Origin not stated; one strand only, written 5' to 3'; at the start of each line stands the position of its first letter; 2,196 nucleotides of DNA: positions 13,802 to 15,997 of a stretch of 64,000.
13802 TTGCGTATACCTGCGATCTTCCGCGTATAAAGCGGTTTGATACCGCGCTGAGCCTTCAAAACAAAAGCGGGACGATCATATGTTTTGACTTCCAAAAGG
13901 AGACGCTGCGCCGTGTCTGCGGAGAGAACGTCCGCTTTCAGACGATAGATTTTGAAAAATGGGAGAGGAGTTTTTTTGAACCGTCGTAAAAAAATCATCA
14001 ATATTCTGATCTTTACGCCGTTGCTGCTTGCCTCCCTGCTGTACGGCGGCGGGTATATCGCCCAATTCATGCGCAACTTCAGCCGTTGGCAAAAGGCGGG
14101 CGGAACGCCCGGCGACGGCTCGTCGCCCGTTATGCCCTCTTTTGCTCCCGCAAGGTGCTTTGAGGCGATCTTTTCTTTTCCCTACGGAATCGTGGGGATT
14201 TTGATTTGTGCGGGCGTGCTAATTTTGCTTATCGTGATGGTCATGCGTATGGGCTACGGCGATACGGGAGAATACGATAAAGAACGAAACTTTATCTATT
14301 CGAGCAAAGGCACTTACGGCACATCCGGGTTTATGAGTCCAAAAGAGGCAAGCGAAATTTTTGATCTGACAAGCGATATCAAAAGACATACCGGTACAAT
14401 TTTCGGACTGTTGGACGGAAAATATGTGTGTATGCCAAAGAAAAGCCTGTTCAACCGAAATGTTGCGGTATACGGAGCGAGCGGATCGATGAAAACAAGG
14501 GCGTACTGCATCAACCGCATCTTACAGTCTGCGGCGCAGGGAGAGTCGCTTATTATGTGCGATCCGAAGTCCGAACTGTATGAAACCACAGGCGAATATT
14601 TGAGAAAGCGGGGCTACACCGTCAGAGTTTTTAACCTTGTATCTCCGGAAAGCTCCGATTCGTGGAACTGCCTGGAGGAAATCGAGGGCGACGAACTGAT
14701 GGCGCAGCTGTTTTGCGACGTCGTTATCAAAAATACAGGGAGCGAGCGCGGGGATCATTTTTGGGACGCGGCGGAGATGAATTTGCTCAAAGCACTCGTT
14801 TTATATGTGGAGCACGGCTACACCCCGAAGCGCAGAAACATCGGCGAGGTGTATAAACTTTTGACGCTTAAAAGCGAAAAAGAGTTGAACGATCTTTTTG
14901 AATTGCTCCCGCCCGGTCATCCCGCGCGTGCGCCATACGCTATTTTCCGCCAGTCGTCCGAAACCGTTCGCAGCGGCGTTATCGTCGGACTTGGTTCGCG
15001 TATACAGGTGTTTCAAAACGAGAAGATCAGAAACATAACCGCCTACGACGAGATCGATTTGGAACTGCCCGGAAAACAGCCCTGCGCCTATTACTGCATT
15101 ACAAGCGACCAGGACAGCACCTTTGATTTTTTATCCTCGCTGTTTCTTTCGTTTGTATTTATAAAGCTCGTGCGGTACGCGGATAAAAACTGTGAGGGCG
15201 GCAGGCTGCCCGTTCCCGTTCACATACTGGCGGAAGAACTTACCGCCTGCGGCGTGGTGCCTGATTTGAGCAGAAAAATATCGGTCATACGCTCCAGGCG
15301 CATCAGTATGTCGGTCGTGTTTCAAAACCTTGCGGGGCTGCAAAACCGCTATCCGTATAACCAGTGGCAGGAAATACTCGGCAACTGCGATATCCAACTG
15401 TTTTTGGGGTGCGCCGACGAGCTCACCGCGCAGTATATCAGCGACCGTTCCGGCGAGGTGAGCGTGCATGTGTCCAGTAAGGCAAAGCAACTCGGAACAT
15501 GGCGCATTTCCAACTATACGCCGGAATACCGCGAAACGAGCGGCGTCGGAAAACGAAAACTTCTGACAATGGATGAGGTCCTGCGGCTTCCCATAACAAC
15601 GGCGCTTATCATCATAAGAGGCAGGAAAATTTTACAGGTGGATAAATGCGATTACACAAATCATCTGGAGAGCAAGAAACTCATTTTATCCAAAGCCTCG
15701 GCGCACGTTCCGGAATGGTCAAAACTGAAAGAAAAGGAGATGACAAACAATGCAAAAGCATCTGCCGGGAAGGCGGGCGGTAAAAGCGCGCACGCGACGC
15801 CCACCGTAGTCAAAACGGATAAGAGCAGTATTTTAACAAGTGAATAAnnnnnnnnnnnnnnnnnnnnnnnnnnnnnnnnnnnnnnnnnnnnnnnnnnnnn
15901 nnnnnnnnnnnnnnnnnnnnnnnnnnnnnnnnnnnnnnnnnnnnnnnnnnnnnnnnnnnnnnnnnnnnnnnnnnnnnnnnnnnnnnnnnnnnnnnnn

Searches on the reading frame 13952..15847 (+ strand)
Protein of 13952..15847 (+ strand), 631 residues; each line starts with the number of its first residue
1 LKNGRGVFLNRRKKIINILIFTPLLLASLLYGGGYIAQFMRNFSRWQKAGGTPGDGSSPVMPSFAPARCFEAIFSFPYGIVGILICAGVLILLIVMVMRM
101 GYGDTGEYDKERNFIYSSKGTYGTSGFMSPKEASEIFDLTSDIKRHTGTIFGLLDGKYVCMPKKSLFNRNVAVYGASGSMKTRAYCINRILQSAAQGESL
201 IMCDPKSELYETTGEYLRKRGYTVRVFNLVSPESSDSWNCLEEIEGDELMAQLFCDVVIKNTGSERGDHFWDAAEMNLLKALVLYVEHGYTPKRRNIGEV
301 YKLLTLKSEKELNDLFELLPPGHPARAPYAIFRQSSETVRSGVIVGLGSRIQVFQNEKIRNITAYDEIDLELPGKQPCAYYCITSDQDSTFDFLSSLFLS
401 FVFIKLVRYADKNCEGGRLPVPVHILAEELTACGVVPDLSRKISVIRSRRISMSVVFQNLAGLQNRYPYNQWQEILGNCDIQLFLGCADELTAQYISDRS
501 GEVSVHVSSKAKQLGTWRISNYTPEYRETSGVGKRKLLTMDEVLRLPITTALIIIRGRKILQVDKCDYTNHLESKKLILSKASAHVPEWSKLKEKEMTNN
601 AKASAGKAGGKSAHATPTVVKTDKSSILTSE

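Call 74: search_protein_families(library=pfam, proteins=[window:13952-15847:+], max_evalue=0.00001)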
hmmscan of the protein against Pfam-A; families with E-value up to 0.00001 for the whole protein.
window:13952-15847:+ (631 aa): 3 families
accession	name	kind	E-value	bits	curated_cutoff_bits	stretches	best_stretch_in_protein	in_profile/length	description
PF02534.20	T4SS-DNA_transf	-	1.5e-47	162.9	20.1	1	161-571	32-448/468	Type IV secretory system Conjugative DNA transfer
PF12696.13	TraG-D_C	-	5.4e-26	91.4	22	1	422-547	1-125/126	TraM recognition site of TraD and TraG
PF10412.15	TrwB_AAD_bind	-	3.4e-12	46.4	20.5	1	167-555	14-375/387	Type IV secretion-system coupling protein DNA-binding domain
